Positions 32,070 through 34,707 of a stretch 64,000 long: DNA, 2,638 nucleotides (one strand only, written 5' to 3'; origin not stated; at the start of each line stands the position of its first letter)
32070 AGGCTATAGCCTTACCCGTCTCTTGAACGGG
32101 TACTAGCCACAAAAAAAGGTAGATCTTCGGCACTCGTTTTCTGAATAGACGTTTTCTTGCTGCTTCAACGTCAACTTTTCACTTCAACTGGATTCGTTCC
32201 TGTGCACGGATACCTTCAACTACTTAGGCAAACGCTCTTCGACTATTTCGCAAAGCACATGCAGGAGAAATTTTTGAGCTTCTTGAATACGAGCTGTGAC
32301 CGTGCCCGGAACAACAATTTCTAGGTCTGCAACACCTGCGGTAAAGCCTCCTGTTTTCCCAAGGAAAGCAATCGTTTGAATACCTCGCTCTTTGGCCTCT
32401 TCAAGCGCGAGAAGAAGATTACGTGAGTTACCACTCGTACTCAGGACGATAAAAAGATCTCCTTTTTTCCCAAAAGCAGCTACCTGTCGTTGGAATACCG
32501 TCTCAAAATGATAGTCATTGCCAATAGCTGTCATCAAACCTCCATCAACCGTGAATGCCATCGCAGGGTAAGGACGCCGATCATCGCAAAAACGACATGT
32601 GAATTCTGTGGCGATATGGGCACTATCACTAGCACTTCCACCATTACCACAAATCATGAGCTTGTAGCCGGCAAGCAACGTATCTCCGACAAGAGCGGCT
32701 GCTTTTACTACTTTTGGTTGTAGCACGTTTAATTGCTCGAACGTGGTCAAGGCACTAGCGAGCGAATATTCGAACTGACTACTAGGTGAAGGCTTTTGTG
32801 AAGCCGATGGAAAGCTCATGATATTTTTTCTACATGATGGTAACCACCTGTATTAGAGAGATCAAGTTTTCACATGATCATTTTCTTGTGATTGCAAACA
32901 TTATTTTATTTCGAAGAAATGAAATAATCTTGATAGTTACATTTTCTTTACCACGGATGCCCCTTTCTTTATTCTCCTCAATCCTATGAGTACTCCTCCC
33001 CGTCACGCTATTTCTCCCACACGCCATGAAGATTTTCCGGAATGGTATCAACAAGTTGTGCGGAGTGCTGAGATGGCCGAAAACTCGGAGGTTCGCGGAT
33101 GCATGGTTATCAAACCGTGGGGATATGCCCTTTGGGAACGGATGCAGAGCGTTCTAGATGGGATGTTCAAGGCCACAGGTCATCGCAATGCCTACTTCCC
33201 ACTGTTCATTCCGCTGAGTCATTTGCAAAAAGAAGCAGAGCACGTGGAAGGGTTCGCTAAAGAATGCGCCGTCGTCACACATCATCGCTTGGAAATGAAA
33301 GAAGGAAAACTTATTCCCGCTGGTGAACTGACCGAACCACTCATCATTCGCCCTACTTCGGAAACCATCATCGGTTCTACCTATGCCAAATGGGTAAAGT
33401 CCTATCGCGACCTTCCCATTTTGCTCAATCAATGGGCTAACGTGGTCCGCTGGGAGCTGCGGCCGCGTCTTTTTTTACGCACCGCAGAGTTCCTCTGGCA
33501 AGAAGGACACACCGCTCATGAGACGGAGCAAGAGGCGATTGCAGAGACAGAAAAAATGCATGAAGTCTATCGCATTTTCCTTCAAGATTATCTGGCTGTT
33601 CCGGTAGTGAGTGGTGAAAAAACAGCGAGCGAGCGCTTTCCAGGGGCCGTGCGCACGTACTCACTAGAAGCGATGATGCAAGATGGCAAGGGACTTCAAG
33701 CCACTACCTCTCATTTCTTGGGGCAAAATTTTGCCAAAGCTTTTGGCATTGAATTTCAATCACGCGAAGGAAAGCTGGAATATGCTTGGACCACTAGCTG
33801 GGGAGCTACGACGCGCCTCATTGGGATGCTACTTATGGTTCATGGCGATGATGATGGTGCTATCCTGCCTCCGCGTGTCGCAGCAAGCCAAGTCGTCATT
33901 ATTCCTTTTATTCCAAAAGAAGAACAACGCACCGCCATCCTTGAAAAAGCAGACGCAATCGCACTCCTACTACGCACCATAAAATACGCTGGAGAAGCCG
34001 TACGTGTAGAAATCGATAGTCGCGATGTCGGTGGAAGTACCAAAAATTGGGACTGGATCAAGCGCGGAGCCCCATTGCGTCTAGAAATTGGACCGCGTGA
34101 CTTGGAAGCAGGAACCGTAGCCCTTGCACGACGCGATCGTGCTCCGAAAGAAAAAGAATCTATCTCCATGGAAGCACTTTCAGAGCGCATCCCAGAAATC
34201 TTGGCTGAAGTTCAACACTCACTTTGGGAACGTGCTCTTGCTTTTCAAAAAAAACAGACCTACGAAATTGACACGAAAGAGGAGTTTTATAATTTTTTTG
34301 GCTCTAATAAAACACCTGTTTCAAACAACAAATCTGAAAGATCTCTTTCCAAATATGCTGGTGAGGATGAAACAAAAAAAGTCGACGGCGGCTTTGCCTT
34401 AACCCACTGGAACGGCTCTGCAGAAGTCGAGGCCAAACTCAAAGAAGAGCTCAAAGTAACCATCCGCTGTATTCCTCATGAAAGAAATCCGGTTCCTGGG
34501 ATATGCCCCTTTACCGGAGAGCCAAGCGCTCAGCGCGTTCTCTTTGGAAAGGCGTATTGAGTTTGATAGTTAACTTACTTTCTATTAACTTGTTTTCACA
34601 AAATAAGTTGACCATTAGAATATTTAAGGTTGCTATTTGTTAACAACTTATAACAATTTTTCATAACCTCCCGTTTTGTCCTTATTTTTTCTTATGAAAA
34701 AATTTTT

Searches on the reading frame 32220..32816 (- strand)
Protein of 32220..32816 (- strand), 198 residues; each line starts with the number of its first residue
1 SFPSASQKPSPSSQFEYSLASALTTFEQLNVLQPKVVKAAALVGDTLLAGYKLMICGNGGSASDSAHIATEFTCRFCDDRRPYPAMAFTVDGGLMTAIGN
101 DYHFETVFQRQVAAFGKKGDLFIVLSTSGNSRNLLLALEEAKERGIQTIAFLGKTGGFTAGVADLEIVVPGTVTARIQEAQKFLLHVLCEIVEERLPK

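Call 20: search_protein_families(library=pfam, proteins=[window:32220-32816:-], max_evalue=0.001)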
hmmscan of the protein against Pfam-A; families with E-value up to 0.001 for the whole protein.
window:32220-32816:- (198 aa): 2 families
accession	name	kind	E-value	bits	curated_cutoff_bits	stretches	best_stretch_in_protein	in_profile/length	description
PF13580.11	SIS_2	-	1.1e-20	74.6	27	1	30-152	15-137/138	SIS domain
PF01380.27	SIS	-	1.1e-07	32.1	25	1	109-169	44-104/131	SIS domain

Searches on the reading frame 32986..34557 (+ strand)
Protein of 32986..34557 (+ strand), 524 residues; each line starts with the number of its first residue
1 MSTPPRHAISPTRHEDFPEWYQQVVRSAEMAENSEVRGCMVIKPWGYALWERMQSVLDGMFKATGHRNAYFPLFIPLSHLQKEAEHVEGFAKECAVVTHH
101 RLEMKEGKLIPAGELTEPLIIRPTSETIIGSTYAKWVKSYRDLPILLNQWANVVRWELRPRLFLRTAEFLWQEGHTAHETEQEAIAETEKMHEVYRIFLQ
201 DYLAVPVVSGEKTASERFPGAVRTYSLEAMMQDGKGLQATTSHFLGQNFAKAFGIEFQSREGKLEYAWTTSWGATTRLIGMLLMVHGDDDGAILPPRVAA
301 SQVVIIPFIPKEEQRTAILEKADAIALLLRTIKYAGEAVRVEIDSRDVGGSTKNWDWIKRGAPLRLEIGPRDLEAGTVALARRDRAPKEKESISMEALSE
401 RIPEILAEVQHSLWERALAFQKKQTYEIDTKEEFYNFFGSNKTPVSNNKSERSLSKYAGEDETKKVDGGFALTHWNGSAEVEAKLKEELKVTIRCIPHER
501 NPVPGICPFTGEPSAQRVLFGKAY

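Call 20: search_protein_families(library=pfam, proteins=[window:32986-34557:+], max_evalue=0.001)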
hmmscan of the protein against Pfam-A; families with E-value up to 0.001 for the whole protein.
window:32986-34557:+ (524 aa): 3 families
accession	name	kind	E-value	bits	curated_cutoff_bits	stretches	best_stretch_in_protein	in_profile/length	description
PF09180.16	ProRS-C_1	-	3.3e-16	59.6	31.5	1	467-524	9-71/71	Prolyl-tRNA synthetase, C-terminal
PF00587.30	tRNA-synt_2b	-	1.1e-15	58.6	29.3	1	116-284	8-177/179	tRNA synthetase class II core domain (G, H, P, S and T)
PF03129.25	HGTP_anticodon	-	2.9e-10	40.6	21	1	302-404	1-93/94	Anticodon binding domain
